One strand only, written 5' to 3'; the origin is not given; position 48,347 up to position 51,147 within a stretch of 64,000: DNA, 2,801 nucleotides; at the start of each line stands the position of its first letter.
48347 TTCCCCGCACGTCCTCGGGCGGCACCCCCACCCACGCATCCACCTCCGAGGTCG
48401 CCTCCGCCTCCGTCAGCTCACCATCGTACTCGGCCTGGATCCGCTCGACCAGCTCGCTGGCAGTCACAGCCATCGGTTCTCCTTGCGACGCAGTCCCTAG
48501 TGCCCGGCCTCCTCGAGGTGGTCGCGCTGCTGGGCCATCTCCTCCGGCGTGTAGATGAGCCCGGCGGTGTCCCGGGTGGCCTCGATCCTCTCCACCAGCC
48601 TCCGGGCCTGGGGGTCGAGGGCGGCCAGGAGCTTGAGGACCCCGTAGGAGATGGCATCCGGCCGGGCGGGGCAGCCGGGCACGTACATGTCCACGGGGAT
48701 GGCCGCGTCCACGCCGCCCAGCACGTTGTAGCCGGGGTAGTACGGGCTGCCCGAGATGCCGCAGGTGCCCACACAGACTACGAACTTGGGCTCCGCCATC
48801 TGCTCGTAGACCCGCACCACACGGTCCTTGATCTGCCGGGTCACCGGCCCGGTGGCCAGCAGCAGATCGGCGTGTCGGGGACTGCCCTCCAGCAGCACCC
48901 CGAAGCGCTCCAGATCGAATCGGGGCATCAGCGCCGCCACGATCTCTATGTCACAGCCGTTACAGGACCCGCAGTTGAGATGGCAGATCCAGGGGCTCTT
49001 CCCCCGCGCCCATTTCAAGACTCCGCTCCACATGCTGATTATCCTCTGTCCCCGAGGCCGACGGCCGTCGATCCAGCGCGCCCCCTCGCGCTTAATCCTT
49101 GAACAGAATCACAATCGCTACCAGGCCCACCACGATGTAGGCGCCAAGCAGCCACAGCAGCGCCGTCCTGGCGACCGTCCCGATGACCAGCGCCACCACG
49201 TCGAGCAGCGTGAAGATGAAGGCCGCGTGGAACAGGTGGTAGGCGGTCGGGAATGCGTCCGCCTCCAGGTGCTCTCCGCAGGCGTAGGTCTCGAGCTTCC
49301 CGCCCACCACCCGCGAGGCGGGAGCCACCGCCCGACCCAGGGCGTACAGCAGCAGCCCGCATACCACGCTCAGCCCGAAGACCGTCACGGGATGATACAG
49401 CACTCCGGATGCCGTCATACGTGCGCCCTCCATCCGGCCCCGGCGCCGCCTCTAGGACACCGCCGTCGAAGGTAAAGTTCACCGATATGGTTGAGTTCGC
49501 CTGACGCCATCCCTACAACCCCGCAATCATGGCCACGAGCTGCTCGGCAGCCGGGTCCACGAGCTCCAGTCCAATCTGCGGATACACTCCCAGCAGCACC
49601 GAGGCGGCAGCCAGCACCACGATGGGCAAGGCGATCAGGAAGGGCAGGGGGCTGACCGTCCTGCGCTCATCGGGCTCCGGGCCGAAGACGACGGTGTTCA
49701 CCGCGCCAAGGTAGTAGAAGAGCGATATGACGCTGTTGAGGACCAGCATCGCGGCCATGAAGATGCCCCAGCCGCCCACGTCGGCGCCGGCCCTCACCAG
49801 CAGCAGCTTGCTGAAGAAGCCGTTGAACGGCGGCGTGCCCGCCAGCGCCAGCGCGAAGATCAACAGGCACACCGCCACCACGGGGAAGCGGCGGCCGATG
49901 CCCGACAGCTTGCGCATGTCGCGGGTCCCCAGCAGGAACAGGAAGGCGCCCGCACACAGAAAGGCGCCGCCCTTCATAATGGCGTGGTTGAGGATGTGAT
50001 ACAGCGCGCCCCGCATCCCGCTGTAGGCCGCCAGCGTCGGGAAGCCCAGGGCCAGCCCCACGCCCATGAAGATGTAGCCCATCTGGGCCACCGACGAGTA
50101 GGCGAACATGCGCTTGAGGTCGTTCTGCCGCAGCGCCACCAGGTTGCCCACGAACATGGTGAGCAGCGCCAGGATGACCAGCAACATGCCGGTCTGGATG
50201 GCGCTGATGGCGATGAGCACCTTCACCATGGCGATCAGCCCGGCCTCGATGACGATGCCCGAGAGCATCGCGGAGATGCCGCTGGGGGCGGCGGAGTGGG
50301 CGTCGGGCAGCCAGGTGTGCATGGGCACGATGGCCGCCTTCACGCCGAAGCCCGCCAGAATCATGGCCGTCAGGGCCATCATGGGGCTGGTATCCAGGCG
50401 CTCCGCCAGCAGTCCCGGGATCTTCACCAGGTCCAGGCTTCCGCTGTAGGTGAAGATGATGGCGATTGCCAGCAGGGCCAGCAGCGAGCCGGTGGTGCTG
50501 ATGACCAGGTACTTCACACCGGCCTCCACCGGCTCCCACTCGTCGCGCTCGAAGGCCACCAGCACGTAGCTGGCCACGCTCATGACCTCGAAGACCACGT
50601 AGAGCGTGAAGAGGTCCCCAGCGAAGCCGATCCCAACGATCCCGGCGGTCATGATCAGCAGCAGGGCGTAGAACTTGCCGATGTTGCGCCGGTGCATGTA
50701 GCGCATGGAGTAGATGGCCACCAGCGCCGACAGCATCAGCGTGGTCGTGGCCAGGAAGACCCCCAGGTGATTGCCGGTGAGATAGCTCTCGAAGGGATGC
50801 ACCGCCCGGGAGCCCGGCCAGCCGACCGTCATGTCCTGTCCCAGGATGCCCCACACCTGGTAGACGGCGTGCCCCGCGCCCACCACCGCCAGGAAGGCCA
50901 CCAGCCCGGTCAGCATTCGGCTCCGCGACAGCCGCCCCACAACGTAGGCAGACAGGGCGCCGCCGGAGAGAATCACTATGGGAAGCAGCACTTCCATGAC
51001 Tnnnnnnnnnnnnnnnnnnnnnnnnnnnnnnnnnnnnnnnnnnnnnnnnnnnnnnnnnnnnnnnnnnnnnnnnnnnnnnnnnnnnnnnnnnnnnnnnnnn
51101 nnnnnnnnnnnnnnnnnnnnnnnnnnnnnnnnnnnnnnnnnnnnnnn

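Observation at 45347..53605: Eleven-gene complex-I-like operon lacking NuoEFG whose NuoD homologue keeps all four Ni-Fe cysteine ligands: a candidate Mrp-linked group-4 [NiFe]-hydrogenase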

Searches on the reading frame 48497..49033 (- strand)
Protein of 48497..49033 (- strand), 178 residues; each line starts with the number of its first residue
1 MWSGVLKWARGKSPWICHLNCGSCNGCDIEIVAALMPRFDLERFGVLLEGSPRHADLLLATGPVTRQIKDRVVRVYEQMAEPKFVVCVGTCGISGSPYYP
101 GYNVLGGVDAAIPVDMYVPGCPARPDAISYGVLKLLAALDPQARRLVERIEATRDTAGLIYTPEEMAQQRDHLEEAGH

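Call 3: search_protein_families(library=pfam, proteins=[window:48497-49033:-], max_evalue=0.01)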
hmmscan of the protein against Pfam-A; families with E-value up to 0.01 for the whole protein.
window:48497-49033:- (178 aa): 1 family
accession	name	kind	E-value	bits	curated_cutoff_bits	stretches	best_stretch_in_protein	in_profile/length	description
PF01058.29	Oxidored_q6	-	1.4e-27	96.4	27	1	24-135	1-128/128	NADH ubiquinone oxidoreductase, 20 Kd subunit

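Call 4: search_protein_families(library=ncbifam, proteins=[window:48497-49033:-], max_evalue=0.01)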
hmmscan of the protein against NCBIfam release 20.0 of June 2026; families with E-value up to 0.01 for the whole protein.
window:48497-49033:- (178 aa): 13 families
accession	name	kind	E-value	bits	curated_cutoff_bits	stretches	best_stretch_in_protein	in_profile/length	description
NF005012.1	PRK06411.1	subfamily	6.5e-44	149.4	116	1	3-140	25-159/166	NADH-quinone oxidoreductase subunit NuoB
NF011394.0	PRK14819.1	equivalog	3.4e-42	144.8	312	1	7-151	26-168/264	NADH-quinone oxidoreductase subunit B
TIGR01957.1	nuoB_fam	subfamily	1.8e-41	141.4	142.7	1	5-136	10-139/145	NADH-quinone oxidoreductase subunit B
NF011388.0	PRK14813.1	equivalog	3.6e-39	134.6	294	1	4-157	20-170/189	NADH dehydrogenase subunit B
NF011391.0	PRK14816.1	equivalog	4.7e-36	124.2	283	1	5-136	45-174/196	NADH-quinone oxidoreductase subunit B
NF011393.0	PRK14818.1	equivalog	1.3e-34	119.3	255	1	5-139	24-155/173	NADH dehydrogenase subunit B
NF009808.0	PRK13292.1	equivalog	2.9e-34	118.1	1156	1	5-140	18-150/791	NADH-quinone oxidoreductase subunit B/C/D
NF011390.0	PRK14815.1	equivalog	1.4e-33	115.8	281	1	5-150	26-170/183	NADH dehydrogenase subunit B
NF011395.0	PRK14820.1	equivalog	1.6e-32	112.7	263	1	5-139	26-157/180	NADH-quinone oxidoreductase subunit B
NF011392.0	PRK14817.1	equivalog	4.1e-32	111.3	271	1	4-153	28-174/182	NADH-quinone oxidoreductase subunit B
NF011389.0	PRK14814.1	equivalog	1.5e-30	106.4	285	1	4-143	25-161/186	NADH dehydrogenase subunit B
TIGR03294.1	FrhG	equivalog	0.0013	18.6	245.5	1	55-137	51-142/228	coenzyme F420 hydrogenase subunit gamma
NF045875.1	F420_non_VhuG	exception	0.0031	16.8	450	0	107-152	135-180/286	F420-non-reducing hydrogenase subunit VhuG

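Call 65: search_solved_structures(query=window:48497-49033:-, max_evalue=0.00001, show_alignments=2)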
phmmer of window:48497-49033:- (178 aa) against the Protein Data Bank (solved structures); distinct sequences matched with E-value up to 0.00001: 43.
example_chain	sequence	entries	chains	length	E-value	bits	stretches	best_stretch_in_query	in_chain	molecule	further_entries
6cfw_J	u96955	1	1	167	1.8e-48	168.1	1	11-139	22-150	Probable membrane-bound hydrogenase subunit mbhJ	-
7z0s_G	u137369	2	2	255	2.8e-37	131.6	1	12-142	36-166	Formate hydrogenlyase subunit 7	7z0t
7zeb_6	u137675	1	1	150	3.8e-32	114.9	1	5-142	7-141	NADH dehydrogenase [ubiquinone] iron-sulfur protein 7, mitochondrial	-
9w2u_B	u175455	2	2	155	4.3e-32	114.7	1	5-142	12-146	NADH dehydrogenase [ubiquinone] iron-sulfur protein 7, mitochondrial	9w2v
7zd6_6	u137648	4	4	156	4.4e-32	114.7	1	5-142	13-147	NADH dehydrogenase [ubiquinone] iron-sulfur protein 7, mitochondrial | Complex I-20kD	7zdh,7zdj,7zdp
5lc5_B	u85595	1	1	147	5.4e-32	114.4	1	5-139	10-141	NADH dehydrogenase [ubiquinone] iron-sulfur protein 7, mitochondrial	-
7v2c_C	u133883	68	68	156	5.7e-32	114.3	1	5-142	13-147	NADH dehydrogenase [ubiquinone] iron-sulfur protein 7,mitochondrial | NADH dehydrogenase [ubiquinone] iron-sulfur protein 7, mitochondrial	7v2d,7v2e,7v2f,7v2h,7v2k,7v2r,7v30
5xtb_C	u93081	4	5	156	6.6e-32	114.1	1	5-142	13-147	NADH dehydrogenase [ubiquinone] iron-sulfur protein 7, mitochondrial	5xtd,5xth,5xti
5ldw_B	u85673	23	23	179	6.7e-32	114.1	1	5-142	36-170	NADH dehydrogenase [ubiquinone] iron-sulfur protein 7, mitochondrial | Mitochondrial complex I, PSST subunit | NADH:ubiquinone oxidoreductase core subunit S7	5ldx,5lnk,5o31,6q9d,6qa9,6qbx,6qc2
6g2j_B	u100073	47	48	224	6.7e-32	114.1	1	5-139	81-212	NADH dehydrogenase [ubiquinone] iron-sulfur protein 7, mitochondrial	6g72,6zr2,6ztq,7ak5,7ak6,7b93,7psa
9ti4_E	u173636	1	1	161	7.4e-32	113.9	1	5-142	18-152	NADH dehydrogenase [ubiquinone] iron-sulfur protein 7, mitochondrial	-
7qsd_B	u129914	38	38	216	1.1e-31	113.4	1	5-142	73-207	NADH dehydrogenase [ubiquinone] iron-sulfur protein 7, mitochondrial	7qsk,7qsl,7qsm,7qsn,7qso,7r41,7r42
6zk9_6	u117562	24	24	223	1.1e-31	113.3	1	5-142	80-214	Mitochondrial complex I, PSST subunit | Complex I-20kD | NADH dehydrogenase [ubiquinone] iron-sulfur protein 7, mitochondrial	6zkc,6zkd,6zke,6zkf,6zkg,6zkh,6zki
8qby_B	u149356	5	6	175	1.1e-31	113.3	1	5-136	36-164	NADH-quinone oxidoreductase subunit B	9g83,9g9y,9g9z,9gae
7vxu_C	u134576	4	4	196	1.2e-31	113.3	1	5-142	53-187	Complex I-20kD | NADH dehydrogenase [ubiquinone] iron-sulfur protein 7, mitochondrial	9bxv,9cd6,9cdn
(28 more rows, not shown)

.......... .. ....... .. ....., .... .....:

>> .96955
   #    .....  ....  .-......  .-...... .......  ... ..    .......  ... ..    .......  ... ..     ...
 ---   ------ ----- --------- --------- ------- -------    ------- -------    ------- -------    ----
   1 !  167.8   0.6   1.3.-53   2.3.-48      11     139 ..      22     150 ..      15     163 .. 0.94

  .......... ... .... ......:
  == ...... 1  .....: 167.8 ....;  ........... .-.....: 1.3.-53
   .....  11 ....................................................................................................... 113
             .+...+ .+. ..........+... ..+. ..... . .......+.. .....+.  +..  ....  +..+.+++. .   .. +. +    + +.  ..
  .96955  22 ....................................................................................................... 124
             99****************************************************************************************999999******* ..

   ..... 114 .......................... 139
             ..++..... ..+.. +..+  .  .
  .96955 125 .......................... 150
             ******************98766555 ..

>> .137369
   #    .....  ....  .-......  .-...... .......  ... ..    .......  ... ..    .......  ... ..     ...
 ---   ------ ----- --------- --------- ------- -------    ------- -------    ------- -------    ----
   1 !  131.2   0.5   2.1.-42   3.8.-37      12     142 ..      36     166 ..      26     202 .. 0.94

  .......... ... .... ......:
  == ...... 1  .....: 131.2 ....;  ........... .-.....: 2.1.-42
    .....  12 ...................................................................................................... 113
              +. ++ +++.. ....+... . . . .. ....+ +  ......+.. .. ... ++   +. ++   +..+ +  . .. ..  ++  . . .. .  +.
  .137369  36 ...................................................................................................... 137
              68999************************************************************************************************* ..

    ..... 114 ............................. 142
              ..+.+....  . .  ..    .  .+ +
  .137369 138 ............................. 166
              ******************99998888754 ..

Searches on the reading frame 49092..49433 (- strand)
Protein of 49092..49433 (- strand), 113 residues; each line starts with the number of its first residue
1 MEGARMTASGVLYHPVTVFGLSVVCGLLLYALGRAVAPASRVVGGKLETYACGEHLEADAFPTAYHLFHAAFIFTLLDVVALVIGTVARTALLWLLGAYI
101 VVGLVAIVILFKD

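Call 3: search_protein_families(library=pfam, proteins=[window:49092-49433:-], max_evalue=0.01)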
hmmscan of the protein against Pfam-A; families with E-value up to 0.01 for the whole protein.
window:49092-49433:- (113 aa): 0 families

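Call 4: search_protein_families(library=ncbifam, proteins=[window:49092-49433:-], max_evalue=0.01)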
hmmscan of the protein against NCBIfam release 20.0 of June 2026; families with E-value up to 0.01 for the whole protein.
window:49092-49433:- (113 aa): 0 families

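Call 15: search_protein_families(library=pfam, proteins=[window:49092-49433:-], max_evalue=0.01)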
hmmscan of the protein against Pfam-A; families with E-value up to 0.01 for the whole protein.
window:49092-49433:- (113 aa): 0 families

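Call 23: search_solved_structures(query=window:49092-49433:-, max_evalue=10, show_alignments=2)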
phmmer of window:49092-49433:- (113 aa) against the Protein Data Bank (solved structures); distinct sequences matched with E-value up to 10: 1.
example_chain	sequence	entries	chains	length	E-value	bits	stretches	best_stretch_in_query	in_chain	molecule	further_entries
6zj3_Lc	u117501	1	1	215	2.1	12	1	43-68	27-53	60S ribosomal protein L10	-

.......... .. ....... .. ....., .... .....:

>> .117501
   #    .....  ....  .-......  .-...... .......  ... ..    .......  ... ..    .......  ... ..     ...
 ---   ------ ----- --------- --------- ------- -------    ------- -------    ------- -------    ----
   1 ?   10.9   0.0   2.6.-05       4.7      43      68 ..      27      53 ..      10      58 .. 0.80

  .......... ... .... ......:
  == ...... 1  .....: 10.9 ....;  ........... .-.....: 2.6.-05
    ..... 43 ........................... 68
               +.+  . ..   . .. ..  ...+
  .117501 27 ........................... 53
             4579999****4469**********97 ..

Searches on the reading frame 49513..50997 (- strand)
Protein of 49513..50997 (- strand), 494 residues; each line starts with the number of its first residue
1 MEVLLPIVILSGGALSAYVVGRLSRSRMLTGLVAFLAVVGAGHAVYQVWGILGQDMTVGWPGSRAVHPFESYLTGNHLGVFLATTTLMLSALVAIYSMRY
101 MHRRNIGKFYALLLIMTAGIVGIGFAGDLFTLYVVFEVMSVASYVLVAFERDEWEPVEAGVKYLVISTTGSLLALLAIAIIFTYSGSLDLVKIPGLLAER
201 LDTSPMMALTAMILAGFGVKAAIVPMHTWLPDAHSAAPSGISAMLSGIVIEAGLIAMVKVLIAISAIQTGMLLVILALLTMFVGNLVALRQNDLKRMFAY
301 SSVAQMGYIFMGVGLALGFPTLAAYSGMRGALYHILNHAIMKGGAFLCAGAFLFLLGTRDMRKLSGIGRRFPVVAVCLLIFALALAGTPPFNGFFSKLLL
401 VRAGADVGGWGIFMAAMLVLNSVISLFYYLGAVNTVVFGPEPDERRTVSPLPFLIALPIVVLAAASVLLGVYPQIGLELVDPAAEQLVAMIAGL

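Call 3: search_protein_families(library=pfam, proteins=[window:49513-50997:-], max_evalue=0.01)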
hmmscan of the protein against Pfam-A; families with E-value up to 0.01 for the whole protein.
window:49513-50997:- (494 aa): 2 families
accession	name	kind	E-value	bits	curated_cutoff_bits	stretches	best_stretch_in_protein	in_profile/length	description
PF00361.26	Proton_antipo_M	-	4e-65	220.4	21.5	1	126-423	1-292/294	NADH:quinone oxidoreductase/Mrp antiporter, TM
PF00662.26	Proton_antipo_N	-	0.0024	18.2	24.5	1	78-110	18-51/51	NADH-Ubiquinone oxidoreductase (complex I), chain 5 N-terminus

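Call 4: search_protein_families(library=ncbifam, proteins=[window:49513-50997:-], max_evalue=0.01)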
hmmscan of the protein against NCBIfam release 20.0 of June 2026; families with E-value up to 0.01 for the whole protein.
window:49513-50997:- (494 aa): 76 families (the best 25 are shown)
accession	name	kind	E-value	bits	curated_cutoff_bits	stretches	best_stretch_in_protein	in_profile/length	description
NF006240.0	PRK08376.1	subfamily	2e-99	333.9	662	1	5-489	21-509/521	putative monovalent cation/H+ antiporter subunit D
NF006241.0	PRK08377.1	equivalog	5.7e-76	256.5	645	1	20-489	22-479/494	NADH dehydrogenase subunit N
NF006419.0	PRK08668.1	equivalog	9.9e-76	255.8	617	1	63-486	56-480/613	NADH dehydrogenase subunit M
NF005086.0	PRK06521.1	equivalog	6.4e-74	249.6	667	1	12-489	18-508/669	hydrogenase 4 subunit B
NF009306.0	PRK12663.1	equivalog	1.6e-73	248.2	542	1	66-488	66-482/498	Na+/H+ antiporter subunit D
NF005097.0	PRK06525.1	equivalog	4.3e-72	243.4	430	1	73-468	72-470/480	hydrogenase 4 subunit D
TIGR01770.1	NDH_I_N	subfamily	5.1e-71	240.1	332.6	1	3-475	3-470/472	NADH-quinone oxidoreductase subunit NuoN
TIGR01972.1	NDH_I_M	subfamily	3e-65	220.8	263.8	1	78-489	79-484/486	NADH-quinone oxidoreductase subunit M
NF005818.0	PRK07691.1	equivalog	6.9e-65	219.9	586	1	15-488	19-484/496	Na+/H+ antiporter subunit D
NF009308.0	PRK12665.1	equivalog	2.9e-63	214.2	585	1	4-427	10-428/531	Na+/H+ antiporter subunit D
NF004445.0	PRK05777.2-3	equivalog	6.2e-61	206.8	408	1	68-471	66-461/475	NADH-quinone oxidoreductase subunit NuoN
NF006236.0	PRK08375.1-1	equivalog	4.7e-60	203.9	663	1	14-481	17-489/493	putative monovalent cation/H+ antiporter subunit D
NF004442.0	PRK05777.1-5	equivalog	1.4e-58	199.1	523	1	63-483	61-477/483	NADH-quinone oxidoreductase subunit NuoN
NF009305.0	PRK12662.1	equivalog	1.9e-58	198.4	700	1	85-475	87-478/492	putative monovalent cation/H+ antiporter subunit D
NF006237.0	PRK08375.1-2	equivalog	3.6e-58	198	597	1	82-430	75-405/497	putative monovalent cation/H+ antiporter subunit D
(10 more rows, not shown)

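Call 22: search_solved_structures(query=window:49513-50997:-, max_evalue=1e-10)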
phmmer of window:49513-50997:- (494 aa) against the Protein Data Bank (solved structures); distinct sequences matched with E-value up to 1e-10: 103 (the best 60 are shown).
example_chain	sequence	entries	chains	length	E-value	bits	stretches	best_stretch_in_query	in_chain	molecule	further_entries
6cfw_H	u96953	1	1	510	1e-77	265.2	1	11-487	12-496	Monovalent cation/H+ antiporter subunit D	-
6u8y_H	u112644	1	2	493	4.1e-54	187.3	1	36-488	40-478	NADH dehydrogenase subunit N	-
6hum_B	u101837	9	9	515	3.4e-47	164.6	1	19-445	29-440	NAD(P)H-quinone oxidoreductase subunit 2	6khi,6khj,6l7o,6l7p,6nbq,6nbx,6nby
7qru_D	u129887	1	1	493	4.7e-47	164.1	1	45-473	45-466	Na+/H+ antiporter subunit D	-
7wff_B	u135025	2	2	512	4.2e-43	151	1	74-470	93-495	NAD(P)H-quinone oxidoreductase subunit 2, chloroplastic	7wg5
7eu3_B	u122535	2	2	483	6.5e-43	150.4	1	73-440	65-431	NAD(P)H-quinone oxidoreductase subunit 2, chloroplastic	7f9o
9grx_B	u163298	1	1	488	1.2e-42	149.5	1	73-441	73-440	NAD(P)H-quinone oxidoreductase subunit 2 A, chloroplastic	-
6z16_A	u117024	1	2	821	1.7e-41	145.8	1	59-479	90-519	Multisubunit Na+/H+ antiporter, A subunit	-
6z16_D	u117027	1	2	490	3.9e-41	144.6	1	23-467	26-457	Multisubunit Na+/H+ antiporter, D subunit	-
6u8y_X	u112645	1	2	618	1.1e-39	139.8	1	66-475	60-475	NADH dehydrogenase subunit M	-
7qru_A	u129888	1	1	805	2.4e-38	135.4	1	56-488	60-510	Na+/H+ antiporter subunit A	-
8qby_N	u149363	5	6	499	9.4e-38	133.4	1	3-493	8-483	NADH-quinone oxidoreductase subunit N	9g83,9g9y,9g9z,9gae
7z0s_C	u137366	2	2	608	1.9e-36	129.1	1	27-473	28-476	Formate hydrogenlyase subunit 3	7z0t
8e9g_N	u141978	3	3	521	2e-36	129.1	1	109-483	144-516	NADH-quinone oxidoreductase subunit N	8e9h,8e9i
7d3u_D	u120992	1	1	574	3.4e-36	128.3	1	78-448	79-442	Monovalent Na+/H+ antiporter subunit D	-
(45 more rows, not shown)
